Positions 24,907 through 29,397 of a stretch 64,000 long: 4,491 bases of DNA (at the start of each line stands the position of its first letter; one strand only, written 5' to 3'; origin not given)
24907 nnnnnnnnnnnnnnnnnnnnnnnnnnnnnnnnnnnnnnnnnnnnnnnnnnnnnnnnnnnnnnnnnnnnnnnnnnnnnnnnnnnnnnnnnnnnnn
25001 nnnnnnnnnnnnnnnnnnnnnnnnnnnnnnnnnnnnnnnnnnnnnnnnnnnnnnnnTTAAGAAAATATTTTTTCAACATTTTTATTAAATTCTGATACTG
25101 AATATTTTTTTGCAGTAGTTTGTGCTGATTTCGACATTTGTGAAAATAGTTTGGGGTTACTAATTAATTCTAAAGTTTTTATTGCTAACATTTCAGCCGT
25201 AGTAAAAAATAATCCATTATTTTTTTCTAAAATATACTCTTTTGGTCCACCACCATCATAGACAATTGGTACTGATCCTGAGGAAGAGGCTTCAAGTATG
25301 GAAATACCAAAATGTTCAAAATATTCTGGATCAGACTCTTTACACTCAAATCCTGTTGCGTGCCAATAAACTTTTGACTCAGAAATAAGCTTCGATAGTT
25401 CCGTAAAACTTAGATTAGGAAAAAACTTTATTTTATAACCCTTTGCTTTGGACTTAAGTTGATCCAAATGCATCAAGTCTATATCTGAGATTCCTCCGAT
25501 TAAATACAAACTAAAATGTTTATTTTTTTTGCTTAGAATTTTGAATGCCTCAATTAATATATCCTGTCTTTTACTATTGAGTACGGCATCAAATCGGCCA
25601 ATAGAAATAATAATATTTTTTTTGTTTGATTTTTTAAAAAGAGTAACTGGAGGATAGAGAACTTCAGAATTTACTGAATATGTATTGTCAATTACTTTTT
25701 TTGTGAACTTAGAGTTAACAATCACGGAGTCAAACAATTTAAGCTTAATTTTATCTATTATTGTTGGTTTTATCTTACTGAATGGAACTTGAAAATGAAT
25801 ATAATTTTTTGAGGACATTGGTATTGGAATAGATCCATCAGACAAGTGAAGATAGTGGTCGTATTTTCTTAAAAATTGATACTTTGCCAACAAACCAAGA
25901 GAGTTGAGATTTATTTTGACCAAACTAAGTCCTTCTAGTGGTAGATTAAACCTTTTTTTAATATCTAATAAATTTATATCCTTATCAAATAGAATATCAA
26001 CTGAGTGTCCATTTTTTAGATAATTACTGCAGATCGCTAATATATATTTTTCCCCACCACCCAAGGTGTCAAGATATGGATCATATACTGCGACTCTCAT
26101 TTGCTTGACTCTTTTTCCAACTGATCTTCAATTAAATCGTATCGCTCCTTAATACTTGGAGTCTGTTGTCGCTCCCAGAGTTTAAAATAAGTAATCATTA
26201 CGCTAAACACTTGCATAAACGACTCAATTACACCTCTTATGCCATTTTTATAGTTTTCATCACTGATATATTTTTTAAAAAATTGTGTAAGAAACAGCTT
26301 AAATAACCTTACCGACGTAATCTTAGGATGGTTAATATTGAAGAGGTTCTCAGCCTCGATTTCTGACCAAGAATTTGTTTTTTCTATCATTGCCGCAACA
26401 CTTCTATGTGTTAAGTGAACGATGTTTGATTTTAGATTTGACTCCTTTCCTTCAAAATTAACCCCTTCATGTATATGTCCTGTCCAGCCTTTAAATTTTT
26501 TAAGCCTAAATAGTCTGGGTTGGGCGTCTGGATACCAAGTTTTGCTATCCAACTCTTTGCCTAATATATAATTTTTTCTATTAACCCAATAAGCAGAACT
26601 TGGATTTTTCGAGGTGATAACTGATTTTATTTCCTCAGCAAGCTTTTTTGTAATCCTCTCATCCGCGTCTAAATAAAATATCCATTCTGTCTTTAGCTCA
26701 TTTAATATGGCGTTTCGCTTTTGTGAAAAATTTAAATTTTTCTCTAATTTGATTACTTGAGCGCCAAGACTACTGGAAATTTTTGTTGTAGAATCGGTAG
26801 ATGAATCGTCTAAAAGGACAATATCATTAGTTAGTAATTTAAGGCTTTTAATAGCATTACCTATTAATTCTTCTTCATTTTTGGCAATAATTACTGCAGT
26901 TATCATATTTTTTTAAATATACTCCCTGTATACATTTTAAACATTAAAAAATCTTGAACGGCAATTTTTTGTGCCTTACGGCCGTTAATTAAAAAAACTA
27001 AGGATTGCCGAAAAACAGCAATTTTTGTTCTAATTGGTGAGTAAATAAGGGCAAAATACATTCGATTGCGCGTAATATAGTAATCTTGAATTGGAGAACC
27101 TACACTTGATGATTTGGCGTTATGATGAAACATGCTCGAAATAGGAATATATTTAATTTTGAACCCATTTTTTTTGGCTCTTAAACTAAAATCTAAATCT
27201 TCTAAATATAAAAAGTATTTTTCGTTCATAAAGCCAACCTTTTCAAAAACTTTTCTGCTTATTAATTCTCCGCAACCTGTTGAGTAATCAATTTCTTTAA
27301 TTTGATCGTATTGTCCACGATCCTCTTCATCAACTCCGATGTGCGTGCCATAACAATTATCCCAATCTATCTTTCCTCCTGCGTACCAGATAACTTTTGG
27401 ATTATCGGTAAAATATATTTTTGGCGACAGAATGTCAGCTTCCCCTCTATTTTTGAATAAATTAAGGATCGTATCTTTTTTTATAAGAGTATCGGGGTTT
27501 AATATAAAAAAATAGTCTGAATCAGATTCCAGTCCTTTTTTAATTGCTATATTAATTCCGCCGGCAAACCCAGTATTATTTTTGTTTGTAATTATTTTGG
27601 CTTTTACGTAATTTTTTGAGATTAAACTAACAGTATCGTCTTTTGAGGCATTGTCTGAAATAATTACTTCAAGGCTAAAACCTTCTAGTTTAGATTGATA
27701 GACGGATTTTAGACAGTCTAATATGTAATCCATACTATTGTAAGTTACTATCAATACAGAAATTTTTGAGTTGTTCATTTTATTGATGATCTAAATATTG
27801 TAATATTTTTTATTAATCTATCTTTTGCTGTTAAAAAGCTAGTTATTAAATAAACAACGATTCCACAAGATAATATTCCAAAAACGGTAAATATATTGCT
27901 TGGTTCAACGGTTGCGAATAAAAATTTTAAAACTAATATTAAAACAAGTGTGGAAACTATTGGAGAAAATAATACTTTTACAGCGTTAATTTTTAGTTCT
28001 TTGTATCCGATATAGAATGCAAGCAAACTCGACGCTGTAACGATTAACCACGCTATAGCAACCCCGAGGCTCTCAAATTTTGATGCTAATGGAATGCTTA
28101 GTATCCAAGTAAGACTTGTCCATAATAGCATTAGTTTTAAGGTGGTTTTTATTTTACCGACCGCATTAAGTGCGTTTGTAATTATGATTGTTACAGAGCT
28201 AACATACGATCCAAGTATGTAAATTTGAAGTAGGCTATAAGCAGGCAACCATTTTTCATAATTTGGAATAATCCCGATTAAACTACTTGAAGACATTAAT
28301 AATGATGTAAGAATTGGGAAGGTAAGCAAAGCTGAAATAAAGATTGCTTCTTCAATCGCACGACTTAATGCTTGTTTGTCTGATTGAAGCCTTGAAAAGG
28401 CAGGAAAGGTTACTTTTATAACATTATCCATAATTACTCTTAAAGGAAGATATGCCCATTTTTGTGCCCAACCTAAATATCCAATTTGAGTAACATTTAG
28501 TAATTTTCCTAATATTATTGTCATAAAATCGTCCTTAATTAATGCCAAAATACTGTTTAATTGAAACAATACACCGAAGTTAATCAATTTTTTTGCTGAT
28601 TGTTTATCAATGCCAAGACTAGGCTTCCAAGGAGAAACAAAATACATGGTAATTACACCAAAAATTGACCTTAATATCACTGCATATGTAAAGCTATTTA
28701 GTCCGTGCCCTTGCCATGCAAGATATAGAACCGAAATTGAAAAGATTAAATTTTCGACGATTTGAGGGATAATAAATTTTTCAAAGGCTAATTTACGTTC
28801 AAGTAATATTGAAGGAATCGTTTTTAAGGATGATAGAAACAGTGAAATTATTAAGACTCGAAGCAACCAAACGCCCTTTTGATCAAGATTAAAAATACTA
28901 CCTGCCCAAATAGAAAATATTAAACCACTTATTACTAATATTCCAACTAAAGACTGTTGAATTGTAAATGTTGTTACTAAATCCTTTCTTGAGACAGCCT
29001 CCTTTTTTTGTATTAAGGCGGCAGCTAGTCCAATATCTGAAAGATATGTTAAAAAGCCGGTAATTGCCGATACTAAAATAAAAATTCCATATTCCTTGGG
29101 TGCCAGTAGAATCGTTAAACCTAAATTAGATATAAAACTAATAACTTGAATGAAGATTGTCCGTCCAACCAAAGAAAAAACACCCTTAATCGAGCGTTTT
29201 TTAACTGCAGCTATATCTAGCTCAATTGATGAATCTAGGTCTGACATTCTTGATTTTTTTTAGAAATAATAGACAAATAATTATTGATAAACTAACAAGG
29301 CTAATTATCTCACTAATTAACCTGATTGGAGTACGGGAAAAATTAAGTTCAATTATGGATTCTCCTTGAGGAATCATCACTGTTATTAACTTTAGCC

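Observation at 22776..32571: Three YfhO-like GT-C proteins plus CsbB/Dpm1-like synthases: a multiplied teichoic-acid-style three-component glycosylation system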

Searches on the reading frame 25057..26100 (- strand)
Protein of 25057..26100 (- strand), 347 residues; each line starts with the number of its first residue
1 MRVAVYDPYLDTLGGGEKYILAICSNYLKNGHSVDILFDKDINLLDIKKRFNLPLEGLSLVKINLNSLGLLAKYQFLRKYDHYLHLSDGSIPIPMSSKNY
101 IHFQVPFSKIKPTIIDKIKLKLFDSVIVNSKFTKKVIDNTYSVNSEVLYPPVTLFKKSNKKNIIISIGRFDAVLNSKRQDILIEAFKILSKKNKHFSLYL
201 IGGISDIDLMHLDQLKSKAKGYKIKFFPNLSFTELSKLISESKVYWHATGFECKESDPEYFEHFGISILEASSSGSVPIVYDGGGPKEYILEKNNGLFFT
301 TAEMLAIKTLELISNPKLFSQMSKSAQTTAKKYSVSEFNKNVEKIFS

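Call 4: search_protein_families(library=pfam, proteins=[window:25057-26100:-], max_evalue=0.01)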
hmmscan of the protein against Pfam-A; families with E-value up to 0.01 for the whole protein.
window:25057-26100:- (347 aa): 3 families
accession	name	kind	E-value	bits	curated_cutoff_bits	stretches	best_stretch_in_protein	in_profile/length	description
PF00534.26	Glycos_transf_1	-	2.4e-21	76.5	26.4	1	157-327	11-170/172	Glycosyl transferases group 1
PF13692.12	Glyco_trans_1_4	-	6.9e-14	52.7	27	1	162-315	2-142/142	Glycosyl transferases group 1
PF13439.12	Glyco_transf_4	-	0.00048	20.6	28.5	0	14-152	2-166/170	Glycosyltransferase Family 4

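Call 37: search_protein_families(library=ncbifam, proteins=[window:25057-26100:-], max_evalue=0.00001)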
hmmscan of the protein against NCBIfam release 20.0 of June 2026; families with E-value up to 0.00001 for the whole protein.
window:25057-26100:- (347 aa): 3 families
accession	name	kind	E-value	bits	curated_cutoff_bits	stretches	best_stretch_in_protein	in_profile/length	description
TIGR04157.1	glyco_rSAM_CFB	subfamily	2.4e-07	30.1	400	1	159-345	225-405/406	TIGR04157 family glycosyltransferase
TIGR02472.1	sucr_P_syn_N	equivalog_domain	7.9e-07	28.2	576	1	244-333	333-425/439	sucrose-phosphate synthase, putative, glycosyltransferase domain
TIGR03999.1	thiol_BshA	equivalog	1.1e-06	27.9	273.7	1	157-345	195-369/375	N-acetyl-alpha-D-glucosaminyl L-malate synthase BshA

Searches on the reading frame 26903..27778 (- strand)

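Call 5: search_protein_families(library=pfam, proteins=[window:26903-27778:-], max_evalue=0.01)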
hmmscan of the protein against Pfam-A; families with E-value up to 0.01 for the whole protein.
window:26903-27778:- (291 aa): 3 families
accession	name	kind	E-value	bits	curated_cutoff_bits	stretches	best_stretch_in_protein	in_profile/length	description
PF00535.33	Glycos_transf_2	-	8.7e-19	68.5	23.3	1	7-181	1-167/168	Glycosyl transferase family 2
PF13641.12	Glyco_tranf_2_3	-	8e-11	42.8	27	1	6-222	3-215/230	Glycosyltransferase like family 2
PF13632.12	Glyco_trans_2_3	-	9.4e-08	32.5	27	1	91-256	3-154/198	Glycosyl transferase family group 2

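Call 37: search_protein_families(library=ncbifam, proteins=[window:26903-27778:-], max_evalue=0.00001)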
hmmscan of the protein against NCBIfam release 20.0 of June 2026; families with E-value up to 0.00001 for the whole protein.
window:26903-27778:- (291 aa): 11 families
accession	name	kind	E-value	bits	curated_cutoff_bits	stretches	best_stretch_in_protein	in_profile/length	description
TIGR01556.1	rhamnosyltran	subfamily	7.4e-18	64.7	200.55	1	11-242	1-235/281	rhamnosyltransferase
TIGR03937.1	PgaC_IcaA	equivalog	8.4e-11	41.5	422.3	1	4-213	45-245/407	poly-beta-1,6-N-acetyl-D-glucosamine synthase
NF041875.1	EPS_EpsD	equivalog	2.8e-09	36.8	370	1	6-100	1-93/325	exopolysaccharide biosynthesis glycosyltransferase EpsD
TIGR04283.1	glyco_like_mftF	equivalog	9.5e-09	35.2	182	0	6-106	1-92/221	TIGR04283 family arsenosugar biosynthesis glycosyltransferase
NF050050.1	ProtGlycPglI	equivalog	1.1e-08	34.9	500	1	4-110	2-107/306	GalNAc(5)-diNAcBac-PP-undecaprenol beta-1,3-glucosyltransferase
NF050113.1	gal_furan_GlfT1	equivalog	5.4e-08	32.5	330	1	8-211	3-199/290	galactofuranosyltransferase GlfT1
TIGR03111.1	glyc2_xrt_Gpos1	hypoth_equivalog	9.4e-08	31.3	363.95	1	5-109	50-154/439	TIGR03111 family XrtG-associated glycosyltransferase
NF047683.1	TeichurnBiosyTuaG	equivalog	6.2e-07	29.3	400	1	3-103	5-103/252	teichuronic acid biosynthesis protein TuaG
NF038302.1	EPS_HpsE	equivalog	8.8e-07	28.2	300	1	5-59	2-56/307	hormogonium polysaccharide biosynthesis glycosyltransferase HpsE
TIGR03965.1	mycofact_glyco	equivalog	2.3e-06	26.7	280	0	162-219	225-281/467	mycofactocin biosynthesis glycosyltransferase MftF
NF007482.0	PRK10073.1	equivalog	7.8e-06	25.1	423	0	3-89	5-88/334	glycosyltransferase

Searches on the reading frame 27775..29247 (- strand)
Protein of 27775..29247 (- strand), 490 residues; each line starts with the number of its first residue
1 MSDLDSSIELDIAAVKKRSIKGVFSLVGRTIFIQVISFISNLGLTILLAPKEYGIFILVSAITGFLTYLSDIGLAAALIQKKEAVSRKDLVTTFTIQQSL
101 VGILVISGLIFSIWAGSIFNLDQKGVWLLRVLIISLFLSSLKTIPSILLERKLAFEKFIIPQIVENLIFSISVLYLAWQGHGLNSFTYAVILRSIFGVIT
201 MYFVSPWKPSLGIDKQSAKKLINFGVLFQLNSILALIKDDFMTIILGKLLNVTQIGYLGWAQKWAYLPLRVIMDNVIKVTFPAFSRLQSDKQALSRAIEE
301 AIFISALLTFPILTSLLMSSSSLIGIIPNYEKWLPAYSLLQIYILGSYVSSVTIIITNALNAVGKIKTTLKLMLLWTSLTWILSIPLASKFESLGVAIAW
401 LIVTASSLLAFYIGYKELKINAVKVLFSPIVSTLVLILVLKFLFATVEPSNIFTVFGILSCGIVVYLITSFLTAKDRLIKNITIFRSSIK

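Call 4: search_protein_families(library=pfam, proteins=[window:27775-29247:-], max_evalue=0.01)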
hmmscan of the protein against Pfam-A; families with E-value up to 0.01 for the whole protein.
window:27775-29247:- (490 aa): 3 families
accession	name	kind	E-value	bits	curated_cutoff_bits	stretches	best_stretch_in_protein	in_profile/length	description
PF13440.11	Polysacc_synt_3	-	2e-48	165.6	23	1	47-335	5-290/293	Polysaccharide biosynthesis protein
PF01943.22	Polysacc_synt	-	1.3e-20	74.5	28.2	1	20-288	2-274/274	Polysaccharide biosynthesis protein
PF03023.19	MurJ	-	1e-07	31.4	27.4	1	126-437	98-422/451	Lipid II flippase MurJ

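Call 37: search_protein_families(library=ncbifam, proteins=[window:27775-29247:-], max_evalue=0.00001)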
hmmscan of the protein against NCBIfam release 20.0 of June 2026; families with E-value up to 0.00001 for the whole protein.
window:27775-29247:- (490 aa): 3 families
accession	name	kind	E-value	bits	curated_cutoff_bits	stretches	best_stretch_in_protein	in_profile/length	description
NF058658.1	Oglyco_Wzx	exception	2.7e-30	105.8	720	1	14-456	5-445/478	O-glycosylation flippase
NF007773.0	PRK10459.1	equivalog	4.1e-28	98.6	273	1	29-482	17-475/492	MOP flippase family protein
NF047674.1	TeichurnBiosyTuaB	equivalog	2.7e-24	86.1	580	1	14-446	3-430/469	teichuronic acid biosynthesis protein TuaB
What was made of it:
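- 27775..29247 (-): Wzx/MOP-family flippase. PF13440 2e-48, PF01943, MurJ (call 4); sub-cutoff NCBIfam hits to O-glycosylation Wzx and TuaB (call 37)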
